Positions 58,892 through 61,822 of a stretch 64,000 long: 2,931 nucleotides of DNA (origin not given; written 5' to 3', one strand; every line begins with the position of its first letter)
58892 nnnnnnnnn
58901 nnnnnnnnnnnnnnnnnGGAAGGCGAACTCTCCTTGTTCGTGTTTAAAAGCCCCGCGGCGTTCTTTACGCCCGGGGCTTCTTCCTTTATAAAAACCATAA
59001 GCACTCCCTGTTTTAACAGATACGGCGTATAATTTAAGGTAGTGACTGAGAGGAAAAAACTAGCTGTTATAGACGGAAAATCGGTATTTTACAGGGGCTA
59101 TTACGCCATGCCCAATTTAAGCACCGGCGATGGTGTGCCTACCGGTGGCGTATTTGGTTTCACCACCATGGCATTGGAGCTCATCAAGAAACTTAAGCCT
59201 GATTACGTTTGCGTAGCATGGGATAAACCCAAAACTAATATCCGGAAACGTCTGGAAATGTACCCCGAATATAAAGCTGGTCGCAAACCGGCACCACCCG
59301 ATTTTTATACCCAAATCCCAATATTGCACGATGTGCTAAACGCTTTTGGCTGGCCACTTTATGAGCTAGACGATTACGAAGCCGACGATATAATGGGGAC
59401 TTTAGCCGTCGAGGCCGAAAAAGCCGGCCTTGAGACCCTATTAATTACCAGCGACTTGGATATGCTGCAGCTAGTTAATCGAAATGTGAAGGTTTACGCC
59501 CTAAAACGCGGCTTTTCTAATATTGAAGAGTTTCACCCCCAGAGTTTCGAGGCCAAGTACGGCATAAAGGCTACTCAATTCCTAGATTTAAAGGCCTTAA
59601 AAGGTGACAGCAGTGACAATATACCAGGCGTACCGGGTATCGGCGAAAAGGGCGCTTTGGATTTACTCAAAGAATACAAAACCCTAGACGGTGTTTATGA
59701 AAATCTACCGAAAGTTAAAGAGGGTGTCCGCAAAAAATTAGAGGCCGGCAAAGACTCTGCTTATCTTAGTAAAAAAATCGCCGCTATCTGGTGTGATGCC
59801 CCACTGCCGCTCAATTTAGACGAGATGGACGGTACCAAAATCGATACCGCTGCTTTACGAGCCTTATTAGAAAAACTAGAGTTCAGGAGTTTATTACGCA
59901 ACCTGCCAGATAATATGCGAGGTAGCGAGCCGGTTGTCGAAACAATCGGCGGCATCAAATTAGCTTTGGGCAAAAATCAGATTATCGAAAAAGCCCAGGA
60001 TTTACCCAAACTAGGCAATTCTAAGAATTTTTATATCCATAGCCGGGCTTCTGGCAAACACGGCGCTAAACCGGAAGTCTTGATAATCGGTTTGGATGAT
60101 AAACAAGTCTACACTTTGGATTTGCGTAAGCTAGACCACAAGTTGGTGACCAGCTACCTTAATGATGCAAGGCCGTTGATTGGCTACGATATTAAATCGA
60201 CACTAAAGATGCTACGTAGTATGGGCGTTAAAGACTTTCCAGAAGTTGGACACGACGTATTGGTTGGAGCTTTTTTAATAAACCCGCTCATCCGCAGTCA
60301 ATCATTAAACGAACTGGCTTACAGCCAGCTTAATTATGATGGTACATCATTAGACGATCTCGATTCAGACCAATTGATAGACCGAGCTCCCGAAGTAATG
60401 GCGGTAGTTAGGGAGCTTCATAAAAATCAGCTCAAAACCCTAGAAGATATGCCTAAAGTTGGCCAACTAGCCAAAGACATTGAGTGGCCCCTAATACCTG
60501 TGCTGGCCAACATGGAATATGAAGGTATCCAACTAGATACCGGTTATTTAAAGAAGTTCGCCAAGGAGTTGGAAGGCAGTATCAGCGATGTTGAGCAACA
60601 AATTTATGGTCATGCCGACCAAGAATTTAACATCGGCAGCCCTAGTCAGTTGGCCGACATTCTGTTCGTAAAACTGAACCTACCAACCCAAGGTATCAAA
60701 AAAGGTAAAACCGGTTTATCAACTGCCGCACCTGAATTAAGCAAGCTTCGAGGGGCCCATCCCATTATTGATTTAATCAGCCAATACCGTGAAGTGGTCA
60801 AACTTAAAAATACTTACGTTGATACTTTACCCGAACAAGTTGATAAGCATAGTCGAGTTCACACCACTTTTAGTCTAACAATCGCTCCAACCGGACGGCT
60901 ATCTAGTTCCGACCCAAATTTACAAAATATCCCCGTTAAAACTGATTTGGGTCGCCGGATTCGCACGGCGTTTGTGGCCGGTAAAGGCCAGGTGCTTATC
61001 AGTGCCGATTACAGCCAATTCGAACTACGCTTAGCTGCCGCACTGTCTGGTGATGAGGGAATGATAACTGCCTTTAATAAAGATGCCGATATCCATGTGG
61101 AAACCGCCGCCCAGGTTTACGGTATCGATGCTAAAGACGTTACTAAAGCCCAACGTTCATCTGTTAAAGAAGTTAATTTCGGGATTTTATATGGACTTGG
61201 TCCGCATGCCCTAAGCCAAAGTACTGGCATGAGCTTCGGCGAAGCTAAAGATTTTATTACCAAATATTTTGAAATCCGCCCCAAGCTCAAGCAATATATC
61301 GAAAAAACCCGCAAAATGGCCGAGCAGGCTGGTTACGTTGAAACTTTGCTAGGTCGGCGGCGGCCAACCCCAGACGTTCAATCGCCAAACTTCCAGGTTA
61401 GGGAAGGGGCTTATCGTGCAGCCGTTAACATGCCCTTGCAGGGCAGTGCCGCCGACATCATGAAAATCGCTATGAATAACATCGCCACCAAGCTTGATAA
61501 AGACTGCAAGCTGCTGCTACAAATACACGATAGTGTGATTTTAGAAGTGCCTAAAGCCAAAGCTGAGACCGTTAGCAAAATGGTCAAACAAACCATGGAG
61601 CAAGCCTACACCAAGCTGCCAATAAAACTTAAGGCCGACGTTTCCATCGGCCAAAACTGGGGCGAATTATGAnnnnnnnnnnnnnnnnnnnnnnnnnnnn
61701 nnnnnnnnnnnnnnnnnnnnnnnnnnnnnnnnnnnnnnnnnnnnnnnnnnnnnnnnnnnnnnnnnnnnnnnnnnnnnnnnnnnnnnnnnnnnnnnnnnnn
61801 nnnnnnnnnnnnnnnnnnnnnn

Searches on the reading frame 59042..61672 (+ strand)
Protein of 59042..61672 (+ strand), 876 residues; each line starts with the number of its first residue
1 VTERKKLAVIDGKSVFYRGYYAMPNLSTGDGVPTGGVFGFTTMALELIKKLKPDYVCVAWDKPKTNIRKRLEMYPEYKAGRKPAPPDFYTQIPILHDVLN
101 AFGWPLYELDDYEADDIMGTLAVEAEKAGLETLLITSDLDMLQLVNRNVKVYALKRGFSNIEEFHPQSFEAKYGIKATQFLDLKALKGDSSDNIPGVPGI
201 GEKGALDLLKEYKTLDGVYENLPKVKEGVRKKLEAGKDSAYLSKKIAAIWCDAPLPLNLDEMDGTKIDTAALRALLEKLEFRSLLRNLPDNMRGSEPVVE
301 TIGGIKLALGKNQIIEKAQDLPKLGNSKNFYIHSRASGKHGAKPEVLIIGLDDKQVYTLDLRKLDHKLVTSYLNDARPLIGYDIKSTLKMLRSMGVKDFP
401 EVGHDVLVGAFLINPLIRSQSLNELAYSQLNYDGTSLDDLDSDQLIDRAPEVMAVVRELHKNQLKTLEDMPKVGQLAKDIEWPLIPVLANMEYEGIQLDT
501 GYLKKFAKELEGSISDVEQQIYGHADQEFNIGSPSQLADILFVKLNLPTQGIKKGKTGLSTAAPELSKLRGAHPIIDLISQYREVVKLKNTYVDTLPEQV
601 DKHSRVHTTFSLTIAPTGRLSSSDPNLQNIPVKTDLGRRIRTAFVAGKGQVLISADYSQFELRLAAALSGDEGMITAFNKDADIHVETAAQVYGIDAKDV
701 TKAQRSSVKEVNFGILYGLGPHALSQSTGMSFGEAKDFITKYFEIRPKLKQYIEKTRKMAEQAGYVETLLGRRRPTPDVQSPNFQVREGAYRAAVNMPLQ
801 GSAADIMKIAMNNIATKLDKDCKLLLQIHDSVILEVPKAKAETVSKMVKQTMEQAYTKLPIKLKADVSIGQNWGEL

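Call 37: search_protein_families(library=pfam, proteins=[window:59042-61672:+], max_evalue=0.001)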
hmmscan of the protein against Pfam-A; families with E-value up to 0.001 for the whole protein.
window:59042-61672:+ (876 aa): 4 families
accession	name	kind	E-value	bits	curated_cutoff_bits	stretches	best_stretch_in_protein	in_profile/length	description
PF00476.26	DNA_pol_A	-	3.7e-139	464.4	34.3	1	502-875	3-381/381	DNA polymerase family A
PF02739.22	5_3_exonuc_N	-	2.9e-50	170.6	34.3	1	6-174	1-164/164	5'-3' exonuclease, N-terminal resolvase-like domain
PF01367.25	5_3_exonuc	-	4.6e-30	104.4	40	1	176-269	2-96/97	5'-3' exonuclease, C-terminal SAM fold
PF22619.2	DNA_polI_exo1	-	0.00055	20.2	27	0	339-428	10-99/140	DNA polymerase I, ribonuclease H-like domain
